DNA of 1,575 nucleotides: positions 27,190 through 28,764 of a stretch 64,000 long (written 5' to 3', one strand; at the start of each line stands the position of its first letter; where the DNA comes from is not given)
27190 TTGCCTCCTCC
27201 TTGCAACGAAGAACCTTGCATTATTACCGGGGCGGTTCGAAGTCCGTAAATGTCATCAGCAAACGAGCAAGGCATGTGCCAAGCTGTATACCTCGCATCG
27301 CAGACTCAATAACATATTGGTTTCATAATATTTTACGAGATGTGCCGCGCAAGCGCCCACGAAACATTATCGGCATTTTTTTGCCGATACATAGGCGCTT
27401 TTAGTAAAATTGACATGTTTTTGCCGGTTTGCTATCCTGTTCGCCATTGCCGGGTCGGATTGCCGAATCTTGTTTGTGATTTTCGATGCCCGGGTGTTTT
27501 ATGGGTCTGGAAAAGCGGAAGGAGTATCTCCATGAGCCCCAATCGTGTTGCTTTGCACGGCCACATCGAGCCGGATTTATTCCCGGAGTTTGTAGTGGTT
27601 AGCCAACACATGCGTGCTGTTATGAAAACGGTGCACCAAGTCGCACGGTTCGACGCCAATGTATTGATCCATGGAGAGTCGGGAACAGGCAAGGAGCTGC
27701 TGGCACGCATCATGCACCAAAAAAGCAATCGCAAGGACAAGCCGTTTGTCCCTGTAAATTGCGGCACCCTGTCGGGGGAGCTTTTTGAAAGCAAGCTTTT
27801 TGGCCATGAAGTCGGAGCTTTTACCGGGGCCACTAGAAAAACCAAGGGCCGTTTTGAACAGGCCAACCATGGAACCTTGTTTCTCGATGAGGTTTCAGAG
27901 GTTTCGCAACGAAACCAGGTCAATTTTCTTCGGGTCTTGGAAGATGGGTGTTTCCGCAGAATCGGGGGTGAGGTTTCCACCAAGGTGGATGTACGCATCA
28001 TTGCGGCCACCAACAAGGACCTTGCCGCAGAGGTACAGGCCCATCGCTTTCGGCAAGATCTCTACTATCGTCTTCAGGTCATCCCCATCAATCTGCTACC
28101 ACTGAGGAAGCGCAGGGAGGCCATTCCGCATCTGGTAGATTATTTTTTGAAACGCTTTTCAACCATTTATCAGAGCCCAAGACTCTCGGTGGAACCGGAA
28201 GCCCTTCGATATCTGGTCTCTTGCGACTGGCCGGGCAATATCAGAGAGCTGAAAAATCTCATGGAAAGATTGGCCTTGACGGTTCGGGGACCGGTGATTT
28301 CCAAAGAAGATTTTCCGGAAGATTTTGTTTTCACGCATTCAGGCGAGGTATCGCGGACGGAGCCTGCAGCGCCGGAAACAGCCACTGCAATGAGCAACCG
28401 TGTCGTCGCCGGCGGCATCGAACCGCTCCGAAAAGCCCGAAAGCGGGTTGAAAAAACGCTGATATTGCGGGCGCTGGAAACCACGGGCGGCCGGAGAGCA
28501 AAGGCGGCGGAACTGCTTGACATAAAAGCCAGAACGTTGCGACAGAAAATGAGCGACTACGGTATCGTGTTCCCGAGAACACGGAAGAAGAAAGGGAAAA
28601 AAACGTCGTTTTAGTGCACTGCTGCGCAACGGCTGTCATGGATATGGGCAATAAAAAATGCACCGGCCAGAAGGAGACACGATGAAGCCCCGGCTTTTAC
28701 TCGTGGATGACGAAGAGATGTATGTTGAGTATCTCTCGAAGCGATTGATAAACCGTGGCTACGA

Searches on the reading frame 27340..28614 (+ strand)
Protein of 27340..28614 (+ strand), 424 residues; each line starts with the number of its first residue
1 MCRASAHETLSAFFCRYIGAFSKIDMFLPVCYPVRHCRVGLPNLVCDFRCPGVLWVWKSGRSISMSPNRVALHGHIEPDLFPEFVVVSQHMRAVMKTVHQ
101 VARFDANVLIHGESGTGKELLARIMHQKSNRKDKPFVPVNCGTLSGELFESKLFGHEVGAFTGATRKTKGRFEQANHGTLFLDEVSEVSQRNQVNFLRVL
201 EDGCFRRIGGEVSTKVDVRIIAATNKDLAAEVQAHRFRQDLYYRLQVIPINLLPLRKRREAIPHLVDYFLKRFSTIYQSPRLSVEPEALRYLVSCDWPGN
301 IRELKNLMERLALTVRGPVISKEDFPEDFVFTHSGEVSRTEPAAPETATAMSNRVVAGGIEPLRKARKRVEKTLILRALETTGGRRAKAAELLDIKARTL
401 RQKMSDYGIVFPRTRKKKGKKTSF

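Call 69: search_protein_families(library=pfam, proteins=[window:27340-28614:+], max_evalue=0.001)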
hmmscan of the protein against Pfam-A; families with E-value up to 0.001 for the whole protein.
window:27340-28614:+ (424 aa): 8 families
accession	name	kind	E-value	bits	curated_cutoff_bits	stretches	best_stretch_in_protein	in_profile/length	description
PF00158.32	Sigma54_activat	-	2.9e-68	229.3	20.2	1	87-250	4-167/168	Sigma-54 interaction domain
PF25601.1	AAA_lid_14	-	1e-21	77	27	1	256-335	1-80/87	AAA+ ATPase lid domain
PF14532.12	Sigma54_activ_2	-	2e-18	67.4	25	1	88-255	4-138/138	Sigma-54 interaction domain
PF02954.25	HTH_8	-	2e-11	43.9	22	1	368-407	3-42/42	Bacterial regulatory protein, Fis family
PF00004.35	AAA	-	2.3e-07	31.8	21.2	1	108-226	1-110/131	ATPase family associated with various cellular activities (AAA)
PF07728.20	AAA_5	-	1.5e-06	28.7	22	1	107-227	1-124/139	AAA domain (dynein-related subfamily)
PF01078.27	Mg_chelatase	-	2.7e-06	27.4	20.3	0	163-231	93-163/207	Magnesium chelatase, subunit ChlI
PF07724.20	AAA_2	-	7.4e-06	26.5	27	1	106-235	4-134/166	AAA domain (Cdc48 subfamily)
